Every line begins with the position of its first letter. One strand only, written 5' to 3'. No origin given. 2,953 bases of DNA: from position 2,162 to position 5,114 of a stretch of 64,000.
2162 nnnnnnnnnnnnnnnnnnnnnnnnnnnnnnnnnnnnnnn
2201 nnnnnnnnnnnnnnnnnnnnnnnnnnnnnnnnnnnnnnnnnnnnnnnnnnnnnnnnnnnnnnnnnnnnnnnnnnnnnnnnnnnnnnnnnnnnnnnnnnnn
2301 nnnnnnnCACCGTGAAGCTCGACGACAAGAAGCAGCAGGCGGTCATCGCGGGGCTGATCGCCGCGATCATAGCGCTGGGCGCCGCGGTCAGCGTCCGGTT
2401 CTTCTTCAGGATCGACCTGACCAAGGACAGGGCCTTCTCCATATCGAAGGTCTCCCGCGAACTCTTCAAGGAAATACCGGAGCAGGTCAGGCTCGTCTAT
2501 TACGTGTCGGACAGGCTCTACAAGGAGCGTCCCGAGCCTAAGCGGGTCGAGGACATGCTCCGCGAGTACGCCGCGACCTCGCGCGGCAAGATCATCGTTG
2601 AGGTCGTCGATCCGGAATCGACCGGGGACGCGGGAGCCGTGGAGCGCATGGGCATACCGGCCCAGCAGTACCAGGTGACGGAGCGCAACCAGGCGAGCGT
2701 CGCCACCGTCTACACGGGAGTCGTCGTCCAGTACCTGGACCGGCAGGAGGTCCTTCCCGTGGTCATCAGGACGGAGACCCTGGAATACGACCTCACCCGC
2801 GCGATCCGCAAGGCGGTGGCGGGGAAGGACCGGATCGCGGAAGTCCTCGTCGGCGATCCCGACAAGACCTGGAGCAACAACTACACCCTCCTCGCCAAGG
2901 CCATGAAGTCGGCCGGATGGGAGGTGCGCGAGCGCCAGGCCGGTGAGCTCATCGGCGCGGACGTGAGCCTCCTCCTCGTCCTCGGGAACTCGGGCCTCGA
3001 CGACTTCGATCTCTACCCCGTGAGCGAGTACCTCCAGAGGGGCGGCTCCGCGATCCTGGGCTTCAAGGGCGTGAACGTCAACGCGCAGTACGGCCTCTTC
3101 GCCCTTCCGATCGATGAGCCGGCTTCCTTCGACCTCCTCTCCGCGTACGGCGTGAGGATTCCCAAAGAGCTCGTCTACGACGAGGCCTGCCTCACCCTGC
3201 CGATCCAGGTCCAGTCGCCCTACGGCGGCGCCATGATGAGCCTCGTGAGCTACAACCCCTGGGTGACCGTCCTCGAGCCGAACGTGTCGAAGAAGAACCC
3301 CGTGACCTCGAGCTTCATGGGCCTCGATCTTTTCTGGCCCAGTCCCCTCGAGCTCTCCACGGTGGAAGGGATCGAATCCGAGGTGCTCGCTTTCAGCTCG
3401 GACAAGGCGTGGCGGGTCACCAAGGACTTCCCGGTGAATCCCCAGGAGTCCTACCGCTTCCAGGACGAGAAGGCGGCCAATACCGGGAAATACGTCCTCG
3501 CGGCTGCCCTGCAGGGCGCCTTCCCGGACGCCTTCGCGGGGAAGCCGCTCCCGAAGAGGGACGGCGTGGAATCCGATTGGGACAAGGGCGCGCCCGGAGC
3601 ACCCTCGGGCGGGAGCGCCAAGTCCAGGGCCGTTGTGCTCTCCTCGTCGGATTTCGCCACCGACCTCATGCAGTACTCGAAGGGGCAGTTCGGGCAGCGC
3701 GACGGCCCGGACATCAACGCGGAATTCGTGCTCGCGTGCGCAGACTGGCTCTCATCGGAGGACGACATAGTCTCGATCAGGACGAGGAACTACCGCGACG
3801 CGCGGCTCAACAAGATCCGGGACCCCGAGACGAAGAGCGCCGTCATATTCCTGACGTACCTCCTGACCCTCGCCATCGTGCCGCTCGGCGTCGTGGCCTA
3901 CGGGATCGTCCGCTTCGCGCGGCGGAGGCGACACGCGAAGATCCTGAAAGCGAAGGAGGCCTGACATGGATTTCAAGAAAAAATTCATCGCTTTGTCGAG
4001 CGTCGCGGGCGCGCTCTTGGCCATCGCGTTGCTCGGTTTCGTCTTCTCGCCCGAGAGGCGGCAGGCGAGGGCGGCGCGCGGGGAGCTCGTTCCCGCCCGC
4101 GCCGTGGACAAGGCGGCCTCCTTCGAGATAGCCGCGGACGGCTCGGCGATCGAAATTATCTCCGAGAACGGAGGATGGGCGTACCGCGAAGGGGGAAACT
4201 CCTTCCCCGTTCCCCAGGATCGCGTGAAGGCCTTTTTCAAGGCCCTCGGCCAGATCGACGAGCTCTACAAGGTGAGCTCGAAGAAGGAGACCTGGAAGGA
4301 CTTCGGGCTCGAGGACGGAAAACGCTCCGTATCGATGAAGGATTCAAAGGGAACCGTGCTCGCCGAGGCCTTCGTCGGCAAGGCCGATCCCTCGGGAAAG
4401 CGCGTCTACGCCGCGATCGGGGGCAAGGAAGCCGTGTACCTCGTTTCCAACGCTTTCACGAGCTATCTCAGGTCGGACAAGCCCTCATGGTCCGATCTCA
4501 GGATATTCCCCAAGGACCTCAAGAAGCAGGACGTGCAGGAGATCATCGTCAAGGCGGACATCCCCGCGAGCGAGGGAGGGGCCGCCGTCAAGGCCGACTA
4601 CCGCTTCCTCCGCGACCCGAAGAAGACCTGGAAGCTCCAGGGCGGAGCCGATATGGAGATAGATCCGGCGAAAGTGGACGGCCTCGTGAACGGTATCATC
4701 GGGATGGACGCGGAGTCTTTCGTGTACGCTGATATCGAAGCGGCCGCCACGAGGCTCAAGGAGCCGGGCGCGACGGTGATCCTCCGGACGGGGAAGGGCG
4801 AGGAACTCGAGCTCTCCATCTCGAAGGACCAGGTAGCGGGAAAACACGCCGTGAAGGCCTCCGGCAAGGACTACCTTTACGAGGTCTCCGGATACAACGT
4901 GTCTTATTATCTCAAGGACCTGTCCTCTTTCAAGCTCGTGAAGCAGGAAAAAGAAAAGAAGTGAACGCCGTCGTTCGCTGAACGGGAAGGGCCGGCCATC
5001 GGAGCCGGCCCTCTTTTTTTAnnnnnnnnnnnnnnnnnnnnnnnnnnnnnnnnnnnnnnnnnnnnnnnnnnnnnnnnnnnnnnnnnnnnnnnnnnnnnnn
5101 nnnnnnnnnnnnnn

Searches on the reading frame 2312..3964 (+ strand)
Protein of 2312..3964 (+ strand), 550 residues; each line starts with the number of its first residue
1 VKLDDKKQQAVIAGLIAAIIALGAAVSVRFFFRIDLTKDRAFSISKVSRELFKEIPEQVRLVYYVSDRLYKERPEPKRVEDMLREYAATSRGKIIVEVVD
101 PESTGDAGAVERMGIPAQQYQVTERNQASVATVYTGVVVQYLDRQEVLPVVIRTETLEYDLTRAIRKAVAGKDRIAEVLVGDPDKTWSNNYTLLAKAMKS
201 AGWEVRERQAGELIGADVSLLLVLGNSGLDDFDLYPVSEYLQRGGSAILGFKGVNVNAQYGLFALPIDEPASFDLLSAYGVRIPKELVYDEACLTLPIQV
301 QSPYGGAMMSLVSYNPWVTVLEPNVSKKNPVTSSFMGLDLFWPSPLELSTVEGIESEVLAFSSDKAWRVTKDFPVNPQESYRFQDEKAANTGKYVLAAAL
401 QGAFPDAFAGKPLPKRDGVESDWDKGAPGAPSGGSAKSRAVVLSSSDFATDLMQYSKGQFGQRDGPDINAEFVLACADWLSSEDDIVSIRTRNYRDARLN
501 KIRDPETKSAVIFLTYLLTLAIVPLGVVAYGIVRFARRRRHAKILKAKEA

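Call 3: search_protein_families(library=pfam, proteins=[window:2312-3964:+], max_evalue=0.01)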
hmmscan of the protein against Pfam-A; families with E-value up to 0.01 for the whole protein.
window:2312-3964:+ (550 aa): 2 families
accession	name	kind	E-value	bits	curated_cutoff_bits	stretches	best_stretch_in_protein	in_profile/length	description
PF09822.16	ABC_transp_aux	-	8.9e-41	140.4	34.7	1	178-463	6-274/288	ABC-type uncharacterized transport system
PF23357.1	DUF7088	-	3.9e-18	66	27.8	1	38-140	1-105/105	Domain of unknown function (DUF7088)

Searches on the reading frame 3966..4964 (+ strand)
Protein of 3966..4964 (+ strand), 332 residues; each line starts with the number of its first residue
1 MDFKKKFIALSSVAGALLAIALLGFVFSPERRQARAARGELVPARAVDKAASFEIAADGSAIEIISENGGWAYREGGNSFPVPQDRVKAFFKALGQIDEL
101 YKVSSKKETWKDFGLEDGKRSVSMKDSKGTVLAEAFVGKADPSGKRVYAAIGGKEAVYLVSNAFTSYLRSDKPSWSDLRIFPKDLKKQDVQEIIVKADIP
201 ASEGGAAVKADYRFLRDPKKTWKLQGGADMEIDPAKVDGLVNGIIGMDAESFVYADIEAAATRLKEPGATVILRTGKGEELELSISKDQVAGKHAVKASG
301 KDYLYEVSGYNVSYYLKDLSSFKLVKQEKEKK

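Call 3: search_protein_families(library=pfam, proteins=[window:3966-4964:+], max_evalue=0.01)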
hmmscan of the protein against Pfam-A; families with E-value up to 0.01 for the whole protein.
window:3966-4964:+ (332 aa): 1 family
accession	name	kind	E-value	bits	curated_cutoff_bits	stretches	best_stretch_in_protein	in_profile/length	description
PF14238.11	DUF4340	-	2.4e-26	93.5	25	2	78-197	7-122/183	Domain of unknown function (DUF4340)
